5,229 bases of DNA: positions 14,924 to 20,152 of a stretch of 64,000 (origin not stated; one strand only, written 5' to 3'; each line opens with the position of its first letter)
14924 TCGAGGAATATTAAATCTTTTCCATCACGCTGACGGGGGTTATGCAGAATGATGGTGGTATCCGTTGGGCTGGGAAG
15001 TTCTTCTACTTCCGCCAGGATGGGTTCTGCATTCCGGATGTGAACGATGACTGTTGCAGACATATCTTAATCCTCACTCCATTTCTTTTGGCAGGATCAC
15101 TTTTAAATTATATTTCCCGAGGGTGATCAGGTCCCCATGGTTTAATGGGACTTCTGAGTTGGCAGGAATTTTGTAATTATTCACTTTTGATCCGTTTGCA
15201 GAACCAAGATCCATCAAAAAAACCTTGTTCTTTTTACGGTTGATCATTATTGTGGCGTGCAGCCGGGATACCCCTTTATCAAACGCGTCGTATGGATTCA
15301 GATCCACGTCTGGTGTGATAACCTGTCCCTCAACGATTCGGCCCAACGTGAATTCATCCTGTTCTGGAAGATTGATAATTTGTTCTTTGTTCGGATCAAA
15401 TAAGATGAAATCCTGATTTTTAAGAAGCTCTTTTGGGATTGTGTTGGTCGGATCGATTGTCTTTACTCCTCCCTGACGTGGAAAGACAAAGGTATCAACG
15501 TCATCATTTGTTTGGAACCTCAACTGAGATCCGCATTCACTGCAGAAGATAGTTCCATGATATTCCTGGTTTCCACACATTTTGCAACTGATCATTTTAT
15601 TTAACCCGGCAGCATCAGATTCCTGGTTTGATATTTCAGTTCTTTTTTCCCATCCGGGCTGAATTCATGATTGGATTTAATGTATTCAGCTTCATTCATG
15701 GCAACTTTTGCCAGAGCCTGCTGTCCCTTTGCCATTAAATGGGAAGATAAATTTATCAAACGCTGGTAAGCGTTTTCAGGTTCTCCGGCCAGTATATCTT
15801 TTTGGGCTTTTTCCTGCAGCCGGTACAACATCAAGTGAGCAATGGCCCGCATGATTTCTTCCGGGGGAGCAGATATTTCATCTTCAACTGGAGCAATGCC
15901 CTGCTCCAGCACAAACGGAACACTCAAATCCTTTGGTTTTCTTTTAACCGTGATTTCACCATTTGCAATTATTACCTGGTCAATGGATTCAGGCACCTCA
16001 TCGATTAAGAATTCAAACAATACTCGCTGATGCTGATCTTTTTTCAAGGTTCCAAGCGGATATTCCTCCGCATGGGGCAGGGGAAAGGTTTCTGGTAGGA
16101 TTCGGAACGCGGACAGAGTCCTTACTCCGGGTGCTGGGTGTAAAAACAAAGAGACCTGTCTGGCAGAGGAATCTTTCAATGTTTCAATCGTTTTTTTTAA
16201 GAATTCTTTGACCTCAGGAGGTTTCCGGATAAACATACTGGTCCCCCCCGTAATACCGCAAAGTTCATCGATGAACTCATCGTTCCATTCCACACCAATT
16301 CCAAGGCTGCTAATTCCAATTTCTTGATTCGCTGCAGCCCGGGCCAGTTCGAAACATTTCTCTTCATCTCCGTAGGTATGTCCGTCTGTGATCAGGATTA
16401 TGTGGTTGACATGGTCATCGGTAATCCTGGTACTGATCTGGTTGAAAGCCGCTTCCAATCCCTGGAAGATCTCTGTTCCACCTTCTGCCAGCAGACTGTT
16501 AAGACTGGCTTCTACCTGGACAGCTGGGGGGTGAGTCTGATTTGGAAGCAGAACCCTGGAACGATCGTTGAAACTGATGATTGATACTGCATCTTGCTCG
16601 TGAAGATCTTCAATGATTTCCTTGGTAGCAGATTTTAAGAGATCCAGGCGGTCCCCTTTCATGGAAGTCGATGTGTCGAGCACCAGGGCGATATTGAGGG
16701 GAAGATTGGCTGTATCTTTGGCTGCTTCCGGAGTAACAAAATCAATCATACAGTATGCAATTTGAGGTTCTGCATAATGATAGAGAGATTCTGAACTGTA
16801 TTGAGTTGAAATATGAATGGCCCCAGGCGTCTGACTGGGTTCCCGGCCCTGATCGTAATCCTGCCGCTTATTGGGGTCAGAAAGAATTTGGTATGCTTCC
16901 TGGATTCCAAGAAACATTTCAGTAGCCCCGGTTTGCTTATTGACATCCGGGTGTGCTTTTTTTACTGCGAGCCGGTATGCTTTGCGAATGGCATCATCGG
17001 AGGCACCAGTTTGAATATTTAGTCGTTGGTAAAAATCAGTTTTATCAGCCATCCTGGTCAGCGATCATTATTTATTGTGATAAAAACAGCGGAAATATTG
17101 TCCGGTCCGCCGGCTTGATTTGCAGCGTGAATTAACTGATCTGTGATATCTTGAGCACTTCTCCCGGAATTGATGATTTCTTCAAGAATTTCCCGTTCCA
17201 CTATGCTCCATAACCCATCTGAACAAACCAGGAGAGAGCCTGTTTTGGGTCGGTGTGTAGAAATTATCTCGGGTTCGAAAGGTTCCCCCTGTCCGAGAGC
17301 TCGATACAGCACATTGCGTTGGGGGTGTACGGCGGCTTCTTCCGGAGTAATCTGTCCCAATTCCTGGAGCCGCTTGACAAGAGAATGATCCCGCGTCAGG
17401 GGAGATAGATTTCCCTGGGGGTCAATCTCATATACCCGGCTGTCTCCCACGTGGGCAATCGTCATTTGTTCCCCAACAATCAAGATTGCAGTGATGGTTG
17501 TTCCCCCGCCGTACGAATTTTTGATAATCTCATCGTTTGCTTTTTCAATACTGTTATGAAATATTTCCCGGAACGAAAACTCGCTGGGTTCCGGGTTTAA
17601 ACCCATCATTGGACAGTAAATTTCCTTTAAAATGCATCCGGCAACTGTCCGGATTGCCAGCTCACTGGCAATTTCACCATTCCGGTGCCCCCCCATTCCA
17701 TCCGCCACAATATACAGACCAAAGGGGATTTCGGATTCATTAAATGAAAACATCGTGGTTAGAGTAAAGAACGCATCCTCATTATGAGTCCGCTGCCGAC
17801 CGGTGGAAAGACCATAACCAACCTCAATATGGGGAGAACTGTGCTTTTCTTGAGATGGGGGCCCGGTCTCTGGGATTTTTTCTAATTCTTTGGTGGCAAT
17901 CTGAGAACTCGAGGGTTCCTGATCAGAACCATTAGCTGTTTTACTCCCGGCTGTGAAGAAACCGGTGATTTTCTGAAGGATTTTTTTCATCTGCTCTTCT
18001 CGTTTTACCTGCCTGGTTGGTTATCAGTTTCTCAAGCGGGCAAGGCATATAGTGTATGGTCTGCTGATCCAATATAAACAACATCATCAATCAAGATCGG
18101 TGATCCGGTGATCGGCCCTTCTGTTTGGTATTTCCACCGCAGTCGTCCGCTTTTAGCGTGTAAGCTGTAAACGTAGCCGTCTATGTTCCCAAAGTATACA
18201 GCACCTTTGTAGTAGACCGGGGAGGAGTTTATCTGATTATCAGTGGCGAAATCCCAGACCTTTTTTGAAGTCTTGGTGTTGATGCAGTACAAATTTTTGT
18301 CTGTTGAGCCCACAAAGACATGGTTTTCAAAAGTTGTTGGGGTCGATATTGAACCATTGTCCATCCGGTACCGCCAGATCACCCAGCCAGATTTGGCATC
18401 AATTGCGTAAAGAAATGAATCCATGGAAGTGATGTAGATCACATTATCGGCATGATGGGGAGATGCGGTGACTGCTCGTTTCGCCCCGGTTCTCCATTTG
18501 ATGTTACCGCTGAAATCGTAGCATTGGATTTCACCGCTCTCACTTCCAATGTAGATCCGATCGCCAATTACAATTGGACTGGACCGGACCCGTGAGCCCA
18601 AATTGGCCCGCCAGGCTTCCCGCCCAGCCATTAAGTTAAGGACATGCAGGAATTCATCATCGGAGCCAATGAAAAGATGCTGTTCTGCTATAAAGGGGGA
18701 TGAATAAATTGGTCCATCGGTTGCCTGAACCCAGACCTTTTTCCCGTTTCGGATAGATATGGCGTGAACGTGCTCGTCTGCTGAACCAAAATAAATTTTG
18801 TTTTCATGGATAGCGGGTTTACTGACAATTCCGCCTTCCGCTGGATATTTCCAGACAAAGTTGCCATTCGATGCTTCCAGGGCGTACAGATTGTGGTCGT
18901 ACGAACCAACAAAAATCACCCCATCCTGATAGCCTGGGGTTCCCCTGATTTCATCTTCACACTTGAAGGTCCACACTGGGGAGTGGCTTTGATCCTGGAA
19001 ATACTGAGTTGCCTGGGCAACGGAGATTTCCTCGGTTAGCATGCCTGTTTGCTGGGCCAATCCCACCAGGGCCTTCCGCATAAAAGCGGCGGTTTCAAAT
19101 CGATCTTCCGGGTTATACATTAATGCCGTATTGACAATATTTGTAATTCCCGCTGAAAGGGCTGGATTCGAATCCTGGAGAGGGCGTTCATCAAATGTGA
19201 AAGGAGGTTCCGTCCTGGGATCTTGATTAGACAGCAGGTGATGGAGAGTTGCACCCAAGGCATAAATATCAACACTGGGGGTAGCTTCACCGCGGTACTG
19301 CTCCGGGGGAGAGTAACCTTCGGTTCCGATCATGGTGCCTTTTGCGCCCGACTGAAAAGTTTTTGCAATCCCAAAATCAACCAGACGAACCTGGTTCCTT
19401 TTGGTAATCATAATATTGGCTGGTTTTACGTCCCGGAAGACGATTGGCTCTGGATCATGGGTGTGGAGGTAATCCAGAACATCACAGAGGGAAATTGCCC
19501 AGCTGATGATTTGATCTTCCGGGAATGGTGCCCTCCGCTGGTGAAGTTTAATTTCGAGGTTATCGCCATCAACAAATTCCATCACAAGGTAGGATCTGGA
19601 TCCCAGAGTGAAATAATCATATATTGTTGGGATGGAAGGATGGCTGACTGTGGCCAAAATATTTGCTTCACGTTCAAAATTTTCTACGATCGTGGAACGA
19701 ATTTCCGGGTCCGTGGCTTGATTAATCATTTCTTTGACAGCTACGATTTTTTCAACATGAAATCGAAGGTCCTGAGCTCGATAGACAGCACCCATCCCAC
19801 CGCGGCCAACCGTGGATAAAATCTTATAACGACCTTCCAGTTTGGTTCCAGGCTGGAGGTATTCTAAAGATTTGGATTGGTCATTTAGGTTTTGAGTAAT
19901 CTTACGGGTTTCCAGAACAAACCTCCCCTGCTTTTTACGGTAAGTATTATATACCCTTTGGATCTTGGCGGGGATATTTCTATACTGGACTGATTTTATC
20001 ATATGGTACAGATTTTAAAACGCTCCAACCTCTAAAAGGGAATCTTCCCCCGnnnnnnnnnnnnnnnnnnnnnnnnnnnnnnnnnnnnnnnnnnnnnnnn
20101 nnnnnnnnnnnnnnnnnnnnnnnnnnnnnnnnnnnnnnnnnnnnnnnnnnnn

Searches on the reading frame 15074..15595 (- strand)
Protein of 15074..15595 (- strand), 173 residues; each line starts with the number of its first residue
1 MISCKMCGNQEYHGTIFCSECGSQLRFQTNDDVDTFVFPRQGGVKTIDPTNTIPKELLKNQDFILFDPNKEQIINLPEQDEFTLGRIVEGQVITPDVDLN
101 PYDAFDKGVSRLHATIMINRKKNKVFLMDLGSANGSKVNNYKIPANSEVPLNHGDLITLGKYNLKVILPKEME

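Call 76: search_protein_families(library=pfam, proteins=[window:15074-15595:-], max_evalue=0.001)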
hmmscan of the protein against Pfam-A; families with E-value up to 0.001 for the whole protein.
window:15074-15595:- (173 aa): 2 families
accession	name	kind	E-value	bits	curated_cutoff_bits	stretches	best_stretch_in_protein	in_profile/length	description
PF00498.31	FHA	-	2.5e-14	53.9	20.7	1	84-160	3-67/67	FHA domain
PF16697.10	Yop-YscD_cpl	-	8e-07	29.7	33.2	1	106-165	33-89/94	Inner membrane component of T3SS, cytoplasmic domain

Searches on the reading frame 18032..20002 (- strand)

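Call 7: search_protein_families(library=pfam, proteins=[window:18032-20002:-])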
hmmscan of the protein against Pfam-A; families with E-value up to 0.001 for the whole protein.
window:18032-20002:- (656 aa): 11 families
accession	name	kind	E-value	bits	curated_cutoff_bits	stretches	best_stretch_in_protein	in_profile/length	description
PF13570.13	Beta-prop_ACSF4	-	8.9e-72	242.7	133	2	336-518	77-264/329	Beta-alanine-activating enzyme, beta-propeller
PF13360.13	PQQ_2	-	5.1e-48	164.2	27.6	3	454-654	7-222/233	Outer membrane protein assembly factor BamB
PF00069.31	Pkinase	-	1.1e-42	146.7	31.7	1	59-264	1-198/263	Protein kinase domain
PF07714.23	PK_Tyr_Ser-Thr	-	2e-24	86.7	23.1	1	61-259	3-200/258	Protein tyrosine and serine/threonine kinase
PF01011.28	PQQ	-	1.5e-15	57.4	26.7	0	507-548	45-86/595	Glucose/ethanol/alcohol dehydrogenase, beta-propeller domain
PF03109.22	ABC1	-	3.6e-07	30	22.9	1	109-223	117-224/244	ABC1 atypical kinase-like domain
PF25292.1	Beta-prop_CGLA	-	5.5e-07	29.8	26.8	0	521-577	46-105/316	Lambda-carrageenase beta-propeller domain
PF17005.11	WD40_like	-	2.5e-06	27.5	40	1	343-611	26-259/301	WD40-like domain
PF25171.1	Beta-prop_WDR36-Utp21_1st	-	2.5e-05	24.3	80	0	535-589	91-151/266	WDR36/Utp21 first beta-propeller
PF25293.1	Beta-prop_EMC1_N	-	0.00015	21.9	34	0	498-594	50-156/219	EMC1 N-terminal beta-propeller domain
PF23414.1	Beta-prop_EML_2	-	0.0002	21.3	90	0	516-593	7-85/266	Echinoderm microtubule-associated protein second beta-propeller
